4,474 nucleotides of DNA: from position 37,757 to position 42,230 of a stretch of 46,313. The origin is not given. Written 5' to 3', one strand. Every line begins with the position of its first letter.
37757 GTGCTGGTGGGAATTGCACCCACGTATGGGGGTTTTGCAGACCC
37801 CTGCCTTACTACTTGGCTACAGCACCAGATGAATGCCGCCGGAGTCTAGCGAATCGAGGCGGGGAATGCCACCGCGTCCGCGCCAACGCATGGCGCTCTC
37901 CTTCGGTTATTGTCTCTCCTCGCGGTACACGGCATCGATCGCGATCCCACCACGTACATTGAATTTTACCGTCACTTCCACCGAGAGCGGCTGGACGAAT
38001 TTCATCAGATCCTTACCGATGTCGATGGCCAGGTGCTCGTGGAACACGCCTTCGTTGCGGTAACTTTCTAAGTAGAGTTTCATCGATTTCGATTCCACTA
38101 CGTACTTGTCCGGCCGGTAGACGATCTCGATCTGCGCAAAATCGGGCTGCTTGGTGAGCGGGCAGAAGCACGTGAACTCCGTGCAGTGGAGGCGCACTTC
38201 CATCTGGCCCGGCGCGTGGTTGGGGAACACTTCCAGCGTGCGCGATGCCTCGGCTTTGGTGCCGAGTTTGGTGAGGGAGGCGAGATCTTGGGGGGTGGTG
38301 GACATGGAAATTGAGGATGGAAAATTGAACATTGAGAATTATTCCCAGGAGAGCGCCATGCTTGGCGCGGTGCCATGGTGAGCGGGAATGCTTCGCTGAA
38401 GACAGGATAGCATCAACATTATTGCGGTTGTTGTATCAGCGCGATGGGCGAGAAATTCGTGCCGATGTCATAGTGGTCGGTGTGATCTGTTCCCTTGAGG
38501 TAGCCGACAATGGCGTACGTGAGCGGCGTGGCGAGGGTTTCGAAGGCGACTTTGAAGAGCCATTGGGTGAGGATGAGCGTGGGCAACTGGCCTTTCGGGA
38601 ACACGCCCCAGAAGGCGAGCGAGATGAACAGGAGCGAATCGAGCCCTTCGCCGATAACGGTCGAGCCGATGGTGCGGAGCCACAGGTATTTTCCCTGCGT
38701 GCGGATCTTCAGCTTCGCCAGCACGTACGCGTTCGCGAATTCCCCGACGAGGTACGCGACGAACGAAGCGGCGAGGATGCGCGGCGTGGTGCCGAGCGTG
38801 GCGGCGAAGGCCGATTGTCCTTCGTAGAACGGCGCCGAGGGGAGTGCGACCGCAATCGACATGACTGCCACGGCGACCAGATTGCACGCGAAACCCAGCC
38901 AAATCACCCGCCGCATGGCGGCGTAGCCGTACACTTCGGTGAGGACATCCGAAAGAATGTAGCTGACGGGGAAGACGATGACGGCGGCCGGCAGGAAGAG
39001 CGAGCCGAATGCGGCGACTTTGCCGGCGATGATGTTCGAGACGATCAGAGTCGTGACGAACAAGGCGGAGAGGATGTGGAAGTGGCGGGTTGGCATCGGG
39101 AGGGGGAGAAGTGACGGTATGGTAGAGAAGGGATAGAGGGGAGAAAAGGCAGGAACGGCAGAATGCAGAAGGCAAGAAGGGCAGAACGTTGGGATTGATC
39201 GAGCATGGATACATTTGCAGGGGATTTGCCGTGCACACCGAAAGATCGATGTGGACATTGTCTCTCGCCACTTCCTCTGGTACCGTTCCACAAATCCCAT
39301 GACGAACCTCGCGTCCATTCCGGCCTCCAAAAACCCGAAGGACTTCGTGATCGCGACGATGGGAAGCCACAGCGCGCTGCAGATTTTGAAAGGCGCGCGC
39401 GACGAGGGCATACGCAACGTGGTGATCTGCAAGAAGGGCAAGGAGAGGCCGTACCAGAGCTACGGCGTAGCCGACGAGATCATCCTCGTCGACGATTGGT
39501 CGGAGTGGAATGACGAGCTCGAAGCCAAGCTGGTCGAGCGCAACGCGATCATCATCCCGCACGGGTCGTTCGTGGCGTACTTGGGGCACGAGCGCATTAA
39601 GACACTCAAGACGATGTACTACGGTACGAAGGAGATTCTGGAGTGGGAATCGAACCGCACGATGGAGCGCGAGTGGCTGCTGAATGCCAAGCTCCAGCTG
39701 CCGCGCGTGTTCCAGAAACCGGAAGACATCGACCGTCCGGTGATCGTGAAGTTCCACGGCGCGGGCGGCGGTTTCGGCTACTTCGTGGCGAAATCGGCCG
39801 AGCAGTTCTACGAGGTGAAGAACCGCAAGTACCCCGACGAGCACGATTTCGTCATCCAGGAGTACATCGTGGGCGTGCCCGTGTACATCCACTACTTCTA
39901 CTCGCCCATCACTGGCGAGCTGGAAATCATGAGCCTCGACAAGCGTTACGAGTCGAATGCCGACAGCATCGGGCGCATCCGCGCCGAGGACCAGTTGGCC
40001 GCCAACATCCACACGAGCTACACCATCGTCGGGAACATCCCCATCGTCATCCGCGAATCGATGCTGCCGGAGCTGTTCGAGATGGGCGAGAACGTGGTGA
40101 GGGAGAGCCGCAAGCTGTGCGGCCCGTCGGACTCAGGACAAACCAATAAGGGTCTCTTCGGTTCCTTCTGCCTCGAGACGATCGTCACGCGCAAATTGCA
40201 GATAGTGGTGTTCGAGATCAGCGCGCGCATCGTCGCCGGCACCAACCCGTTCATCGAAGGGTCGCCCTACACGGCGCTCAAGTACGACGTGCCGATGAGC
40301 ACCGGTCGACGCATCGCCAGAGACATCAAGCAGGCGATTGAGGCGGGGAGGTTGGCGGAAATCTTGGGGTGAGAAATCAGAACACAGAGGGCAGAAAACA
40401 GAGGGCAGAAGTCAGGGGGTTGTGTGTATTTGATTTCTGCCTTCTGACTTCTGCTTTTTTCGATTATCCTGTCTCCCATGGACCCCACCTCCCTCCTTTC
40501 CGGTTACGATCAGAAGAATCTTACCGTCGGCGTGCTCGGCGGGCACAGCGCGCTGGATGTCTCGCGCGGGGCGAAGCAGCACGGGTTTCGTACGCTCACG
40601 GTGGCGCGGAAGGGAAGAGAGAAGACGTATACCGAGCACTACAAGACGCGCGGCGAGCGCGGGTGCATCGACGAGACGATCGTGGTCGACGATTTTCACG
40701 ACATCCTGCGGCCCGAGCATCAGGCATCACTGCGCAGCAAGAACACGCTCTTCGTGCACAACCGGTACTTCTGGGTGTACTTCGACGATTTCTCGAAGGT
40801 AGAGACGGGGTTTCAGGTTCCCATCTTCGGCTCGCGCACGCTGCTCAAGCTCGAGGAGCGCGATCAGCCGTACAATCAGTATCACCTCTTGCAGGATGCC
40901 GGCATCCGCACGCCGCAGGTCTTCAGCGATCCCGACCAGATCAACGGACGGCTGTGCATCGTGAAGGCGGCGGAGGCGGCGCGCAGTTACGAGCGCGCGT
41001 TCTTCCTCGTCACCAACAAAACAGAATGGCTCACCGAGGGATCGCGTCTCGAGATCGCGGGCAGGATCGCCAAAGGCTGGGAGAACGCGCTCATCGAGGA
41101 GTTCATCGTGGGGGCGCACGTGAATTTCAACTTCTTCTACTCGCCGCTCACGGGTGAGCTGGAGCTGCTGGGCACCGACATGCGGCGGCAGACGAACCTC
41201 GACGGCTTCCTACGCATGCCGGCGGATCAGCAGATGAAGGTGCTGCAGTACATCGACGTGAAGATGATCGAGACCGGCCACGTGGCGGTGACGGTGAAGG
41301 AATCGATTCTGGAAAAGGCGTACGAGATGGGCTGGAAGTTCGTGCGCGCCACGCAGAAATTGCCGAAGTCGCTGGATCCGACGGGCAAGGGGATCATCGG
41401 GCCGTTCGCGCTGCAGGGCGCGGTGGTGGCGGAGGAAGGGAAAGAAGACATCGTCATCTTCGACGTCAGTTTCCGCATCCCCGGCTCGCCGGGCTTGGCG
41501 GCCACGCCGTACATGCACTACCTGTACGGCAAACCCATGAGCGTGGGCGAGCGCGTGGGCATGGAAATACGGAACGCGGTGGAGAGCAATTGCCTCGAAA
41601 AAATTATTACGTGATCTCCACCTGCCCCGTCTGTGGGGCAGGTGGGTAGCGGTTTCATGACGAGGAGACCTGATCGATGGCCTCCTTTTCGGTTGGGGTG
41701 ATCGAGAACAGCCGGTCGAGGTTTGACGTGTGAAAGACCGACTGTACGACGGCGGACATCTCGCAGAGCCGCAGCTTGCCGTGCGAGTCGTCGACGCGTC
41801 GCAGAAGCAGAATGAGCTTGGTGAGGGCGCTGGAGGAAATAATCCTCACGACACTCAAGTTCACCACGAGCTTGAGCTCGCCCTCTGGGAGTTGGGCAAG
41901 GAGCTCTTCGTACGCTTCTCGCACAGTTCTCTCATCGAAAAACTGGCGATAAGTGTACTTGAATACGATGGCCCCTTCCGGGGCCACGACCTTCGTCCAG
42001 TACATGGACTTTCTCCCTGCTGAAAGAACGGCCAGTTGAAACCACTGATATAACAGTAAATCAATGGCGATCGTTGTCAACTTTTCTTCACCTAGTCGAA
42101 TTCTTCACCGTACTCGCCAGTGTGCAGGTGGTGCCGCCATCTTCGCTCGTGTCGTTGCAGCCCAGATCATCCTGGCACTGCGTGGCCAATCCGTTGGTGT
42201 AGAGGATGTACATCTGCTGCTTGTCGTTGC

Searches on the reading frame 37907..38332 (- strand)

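Call 29: search_protein_families(library=pfam, proteins=[window:37907-38332:-], max_evalue=0.001)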
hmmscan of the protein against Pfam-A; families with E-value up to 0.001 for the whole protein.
window:37907-38332:- (141 aa): 2 families
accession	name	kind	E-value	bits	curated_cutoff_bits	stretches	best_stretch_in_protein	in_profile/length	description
PF14489.11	QueF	-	3.8e-26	91.6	27.3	1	63-140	1-78/81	QueF-like protein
PF14819.11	QueF_N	-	0.00027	21.7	25.6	1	74-114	63-104/111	Nitrile reductase, 7-cyano-7-deazaguanine-reductase N-term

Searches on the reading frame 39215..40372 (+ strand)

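Call 91: search_protein_families(library=pfam, proteins=[window:39215-40372:+], max_evalue=0.01)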
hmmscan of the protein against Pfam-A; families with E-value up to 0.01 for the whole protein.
window:39215-40372:+ (385 aa): 2 families
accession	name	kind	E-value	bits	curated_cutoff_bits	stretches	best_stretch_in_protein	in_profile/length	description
PF06973.17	DUF1297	-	4.7e-66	222.3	23.8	1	208-384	19-187/188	Domain of unknown function (DUF1297)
PF06849.18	DUF1246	-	6.2e-42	142.9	25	1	46-166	1-122/122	Protein of unknown function (DUF1246)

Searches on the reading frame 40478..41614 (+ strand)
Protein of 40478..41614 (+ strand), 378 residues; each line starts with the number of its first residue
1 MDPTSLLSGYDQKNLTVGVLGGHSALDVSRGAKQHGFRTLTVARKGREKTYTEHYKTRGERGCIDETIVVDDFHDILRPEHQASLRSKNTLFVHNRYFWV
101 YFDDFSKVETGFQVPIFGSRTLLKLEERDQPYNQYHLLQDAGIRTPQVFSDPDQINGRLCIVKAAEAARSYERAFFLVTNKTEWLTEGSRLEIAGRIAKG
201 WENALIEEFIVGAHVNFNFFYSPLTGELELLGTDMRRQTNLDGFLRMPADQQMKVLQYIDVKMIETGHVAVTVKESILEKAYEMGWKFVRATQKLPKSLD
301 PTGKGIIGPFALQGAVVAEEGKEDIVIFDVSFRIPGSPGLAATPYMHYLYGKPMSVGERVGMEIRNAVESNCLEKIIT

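Call 29: search_protein_families(library=pfam, proteins=[window:40478-41614:+], max_evalue=0.001)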
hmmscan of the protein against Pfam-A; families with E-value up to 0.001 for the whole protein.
window:40478-41614:+ (378 aa): 2 families
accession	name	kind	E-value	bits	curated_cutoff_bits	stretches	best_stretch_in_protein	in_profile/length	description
PF06973.17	DUF1297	-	1.3e-56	191.6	23.8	1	195-378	13-188/188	Domain of unknown function (DUF1297)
PF06849.18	DUF1246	-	1.3e-33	116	25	1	17-149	1-122/122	Protein of unknown function (DUF1246)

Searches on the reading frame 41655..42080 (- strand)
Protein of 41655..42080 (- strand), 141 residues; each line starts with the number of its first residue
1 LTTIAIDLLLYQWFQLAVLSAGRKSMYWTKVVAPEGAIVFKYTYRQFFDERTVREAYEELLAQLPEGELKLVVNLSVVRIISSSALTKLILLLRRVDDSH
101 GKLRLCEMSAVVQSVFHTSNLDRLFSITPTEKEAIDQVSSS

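Call 91: search_protein_families(library=pfam, proteins=[window:41655-42080:-], max_evalue=0.01)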
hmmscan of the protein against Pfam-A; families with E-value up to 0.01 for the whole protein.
window:41655-42080:- (141 aa): 2 families
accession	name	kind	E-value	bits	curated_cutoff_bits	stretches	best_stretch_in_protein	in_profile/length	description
PF01740.26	STAS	-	3.6e-08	33.6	22.6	1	49-134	20-106/106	STAS domain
PF13466.11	STAS_2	-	1e-07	32.4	29.2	1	49-122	8-80/80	STAS domain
